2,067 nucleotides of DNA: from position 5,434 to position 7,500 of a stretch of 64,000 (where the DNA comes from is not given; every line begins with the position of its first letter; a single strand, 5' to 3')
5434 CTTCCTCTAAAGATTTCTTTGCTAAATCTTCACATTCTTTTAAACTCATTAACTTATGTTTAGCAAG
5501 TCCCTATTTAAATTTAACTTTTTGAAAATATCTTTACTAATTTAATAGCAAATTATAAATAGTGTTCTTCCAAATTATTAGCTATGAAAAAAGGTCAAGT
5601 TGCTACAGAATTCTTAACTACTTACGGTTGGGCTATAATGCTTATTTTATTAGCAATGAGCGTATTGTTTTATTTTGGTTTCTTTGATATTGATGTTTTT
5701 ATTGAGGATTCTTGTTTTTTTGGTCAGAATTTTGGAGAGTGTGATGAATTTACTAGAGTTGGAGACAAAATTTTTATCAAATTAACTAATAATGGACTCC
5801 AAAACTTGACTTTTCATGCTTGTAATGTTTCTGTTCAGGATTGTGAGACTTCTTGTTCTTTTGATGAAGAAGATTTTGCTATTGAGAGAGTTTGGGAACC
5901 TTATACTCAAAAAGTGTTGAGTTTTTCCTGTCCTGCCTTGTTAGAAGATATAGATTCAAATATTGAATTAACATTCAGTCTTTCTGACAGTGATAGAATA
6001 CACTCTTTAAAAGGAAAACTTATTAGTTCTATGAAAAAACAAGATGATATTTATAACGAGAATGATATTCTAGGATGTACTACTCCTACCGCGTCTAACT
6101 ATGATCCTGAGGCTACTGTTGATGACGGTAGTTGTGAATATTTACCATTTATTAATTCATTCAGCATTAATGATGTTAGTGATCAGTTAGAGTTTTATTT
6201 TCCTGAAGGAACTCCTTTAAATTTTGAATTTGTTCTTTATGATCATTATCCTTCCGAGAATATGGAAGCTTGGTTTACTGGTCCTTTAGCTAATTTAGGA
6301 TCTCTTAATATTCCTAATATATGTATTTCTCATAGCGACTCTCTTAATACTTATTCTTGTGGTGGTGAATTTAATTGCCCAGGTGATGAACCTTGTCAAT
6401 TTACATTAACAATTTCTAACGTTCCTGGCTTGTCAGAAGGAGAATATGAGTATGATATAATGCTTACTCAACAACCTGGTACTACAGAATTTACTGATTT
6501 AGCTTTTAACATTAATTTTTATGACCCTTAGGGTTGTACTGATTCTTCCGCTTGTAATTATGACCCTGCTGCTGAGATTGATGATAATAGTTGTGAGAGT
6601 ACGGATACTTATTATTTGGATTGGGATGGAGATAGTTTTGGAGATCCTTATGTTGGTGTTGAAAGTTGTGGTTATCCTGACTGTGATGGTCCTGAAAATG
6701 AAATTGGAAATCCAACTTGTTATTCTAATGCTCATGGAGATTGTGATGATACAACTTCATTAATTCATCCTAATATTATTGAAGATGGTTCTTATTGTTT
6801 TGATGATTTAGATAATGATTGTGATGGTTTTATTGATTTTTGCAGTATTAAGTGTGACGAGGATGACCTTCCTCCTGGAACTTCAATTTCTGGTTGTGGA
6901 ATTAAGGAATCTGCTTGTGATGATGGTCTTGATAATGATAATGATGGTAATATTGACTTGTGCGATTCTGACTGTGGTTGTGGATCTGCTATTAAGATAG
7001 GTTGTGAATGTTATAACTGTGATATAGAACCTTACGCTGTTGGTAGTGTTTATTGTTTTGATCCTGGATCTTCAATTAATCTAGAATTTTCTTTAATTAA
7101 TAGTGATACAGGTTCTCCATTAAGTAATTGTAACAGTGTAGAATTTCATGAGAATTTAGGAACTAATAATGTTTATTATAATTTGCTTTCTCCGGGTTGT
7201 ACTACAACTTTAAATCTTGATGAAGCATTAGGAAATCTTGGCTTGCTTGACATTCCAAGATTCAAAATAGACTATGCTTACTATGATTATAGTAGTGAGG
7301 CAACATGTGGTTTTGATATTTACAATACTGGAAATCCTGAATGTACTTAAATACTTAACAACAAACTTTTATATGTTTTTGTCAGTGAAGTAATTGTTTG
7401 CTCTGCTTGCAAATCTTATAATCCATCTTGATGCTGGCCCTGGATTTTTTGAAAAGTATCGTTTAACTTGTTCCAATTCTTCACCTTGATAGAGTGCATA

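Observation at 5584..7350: A class III signal-peptide pilin-like gene and a Cys/Asp-rich metal-binding-repeat ORF sit in one reading frame, separated only by a single TAG, and a sequence motif repeats across the stop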

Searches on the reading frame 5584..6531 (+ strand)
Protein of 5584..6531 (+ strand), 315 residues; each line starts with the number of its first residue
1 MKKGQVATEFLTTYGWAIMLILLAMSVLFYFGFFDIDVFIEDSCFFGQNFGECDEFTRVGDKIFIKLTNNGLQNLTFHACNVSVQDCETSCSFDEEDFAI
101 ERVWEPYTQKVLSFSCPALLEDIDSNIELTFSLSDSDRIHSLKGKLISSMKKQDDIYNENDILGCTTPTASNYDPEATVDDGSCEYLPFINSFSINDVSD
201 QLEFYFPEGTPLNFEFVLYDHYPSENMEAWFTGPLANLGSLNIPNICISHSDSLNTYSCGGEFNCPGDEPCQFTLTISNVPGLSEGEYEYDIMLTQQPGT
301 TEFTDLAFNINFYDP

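Call 9: search_protein_families(library=pfam, proteins=[window:5584-6528:+], max_evalue=1)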
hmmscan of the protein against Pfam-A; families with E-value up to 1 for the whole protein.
window:5584-6528:+ (315 aa): 0 families

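Call 10: search_protein_families(library=ncbifam, proteins=[window:5584-6528:+], max_evalue=1)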
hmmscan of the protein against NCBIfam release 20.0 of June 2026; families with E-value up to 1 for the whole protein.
window:5584-6528:+ (315 aa): 0 families

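Call 16: find_encoding_contigs(protein=window:5584-6531:+, flank=10000, max_places=10)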
Protein window:5584-6531:+ (315 aa): 1 contig read that carries it; 1 place shown.
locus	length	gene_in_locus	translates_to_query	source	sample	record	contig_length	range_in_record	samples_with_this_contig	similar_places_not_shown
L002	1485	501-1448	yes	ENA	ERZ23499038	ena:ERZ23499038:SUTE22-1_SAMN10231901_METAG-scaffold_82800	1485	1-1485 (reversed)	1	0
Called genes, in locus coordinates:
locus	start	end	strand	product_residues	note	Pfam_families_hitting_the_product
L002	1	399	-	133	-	?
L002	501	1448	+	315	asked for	-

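Call 46: predict_structure(alignment_id=A2)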
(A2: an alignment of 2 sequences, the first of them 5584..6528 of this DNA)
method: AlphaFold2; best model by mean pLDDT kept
length: 315 residues; sequences in the alignment: 2
mean_pLDDT: 38.0   pTM: 0.20
mean pLDDT of the five models: 38.0, 37.0, 36.2, 33.7, 33.6
residues with pLDDT >= 90: 0; 70-90: 15; 50-70: 17; < 50: 283
segments of 3 or more residues with pLDDT < 50: 32-247, 250-315
pLDDT, mean of each block of 10 residues (from residue 1): 62 79 68 35 34 38 41 34 33 32 29 35 34 33 30 24 22 27 25 31 39 39 41 38 42 46 44 41 38 38 31 25
secondary structure, 60 per line:
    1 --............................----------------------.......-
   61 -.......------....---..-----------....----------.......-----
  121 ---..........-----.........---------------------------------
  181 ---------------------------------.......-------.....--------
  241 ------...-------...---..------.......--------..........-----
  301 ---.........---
elements in order: H3-30 E53-59 E62-68 E75-78 H95-98 E109-115 E124-133 E139-147 E214-220 E228-232 E247-249 E257-259 E271-277 E286-295 E304-312

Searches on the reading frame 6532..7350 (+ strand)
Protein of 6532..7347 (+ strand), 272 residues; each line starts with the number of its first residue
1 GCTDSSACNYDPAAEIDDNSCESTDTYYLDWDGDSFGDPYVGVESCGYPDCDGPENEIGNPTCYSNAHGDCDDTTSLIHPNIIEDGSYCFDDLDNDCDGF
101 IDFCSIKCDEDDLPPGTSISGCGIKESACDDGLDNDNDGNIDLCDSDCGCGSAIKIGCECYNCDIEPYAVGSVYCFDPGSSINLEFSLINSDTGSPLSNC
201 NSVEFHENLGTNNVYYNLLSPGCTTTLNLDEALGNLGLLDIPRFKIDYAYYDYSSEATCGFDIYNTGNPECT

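Call 9: search_protein_families(library=pfam, proteins=[window:6532-7347:+], max_evalue=1)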
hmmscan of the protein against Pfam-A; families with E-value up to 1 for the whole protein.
window:6532-7347:+ (272 aa): 1 family
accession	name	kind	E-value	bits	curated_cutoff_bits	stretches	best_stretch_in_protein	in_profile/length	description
PF11617.13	Cu-binding_MopE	-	0.00018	22.1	27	1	70-102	1-29/30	Putative metal-binding motif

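Call 10: search_protein_families(library=ncbifam, proteins=[window:6532-7347:+], max_evalue=1)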
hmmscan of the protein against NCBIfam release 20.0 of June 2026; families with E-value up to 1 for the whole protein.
window:6532-7347:+ (272 aa): 1 family
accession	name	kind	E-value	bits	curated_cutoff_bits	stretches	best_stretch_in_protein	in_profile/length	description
NF033662.1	acid_disulf_rpt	repeat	0.028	14.1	41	1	126-148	4-26/32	acidic double-disulfide repeat-containing protein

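Call 21: find_encoding_contigs(protein=window:6616-7350:+, flank=10000, max_places=10)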
Protein window:6616-7350:+ (244 aa): 1 contig read that carries it; 1 place shown.
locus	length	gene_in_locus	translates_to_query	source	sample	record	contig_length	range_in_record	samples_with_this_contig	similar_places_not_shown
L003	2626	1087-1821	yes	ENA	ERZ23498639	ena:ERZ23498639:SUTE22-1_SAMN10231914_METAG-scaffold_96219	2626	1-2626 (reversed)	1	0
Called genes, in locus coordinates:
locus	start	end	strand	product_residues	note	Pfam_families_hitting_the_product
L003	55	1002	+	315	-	-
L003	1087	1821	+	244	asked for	-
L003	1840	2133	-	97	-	-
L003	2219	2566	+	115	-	PF03960:ArsC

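Call 47: predict_structure(alignment_id=A3)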
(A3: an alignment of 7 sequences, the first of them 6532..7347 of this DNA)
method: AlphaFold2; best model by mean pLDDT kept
length: 272 residues; sequences in the alignment: 7
mean_pLDDT: 42.6   pTM: 0.29
mean pLDDT of the five models: 42.6, 40.7, 40.0, 39.7, 33.8
residues with pLDDT >= 90: 9; 70-90: 28; 50-70: 30; < 50: 205
segments of 3 or more residues with pLDDT < 50: 50-61, 69-185, 187-192, 200-224, 230-272
pLDDT, mean of each block of 10 residues (from residue 1): 87 91 77 62 67 40 52 32 33 33 30 29 24 29 27 27 30 30 47 50 41 38 48 44 25 27 31 25
secondary structure, 60 per line:
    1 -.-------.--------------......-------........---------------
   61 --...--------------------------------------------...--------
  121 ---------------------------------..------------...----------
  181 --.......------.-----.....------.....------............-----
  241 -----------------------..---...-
elements in order: E25-30 E38-45 E63-65 E168-170 E183-189 E202-206 E213-217 E224-228 H229-235
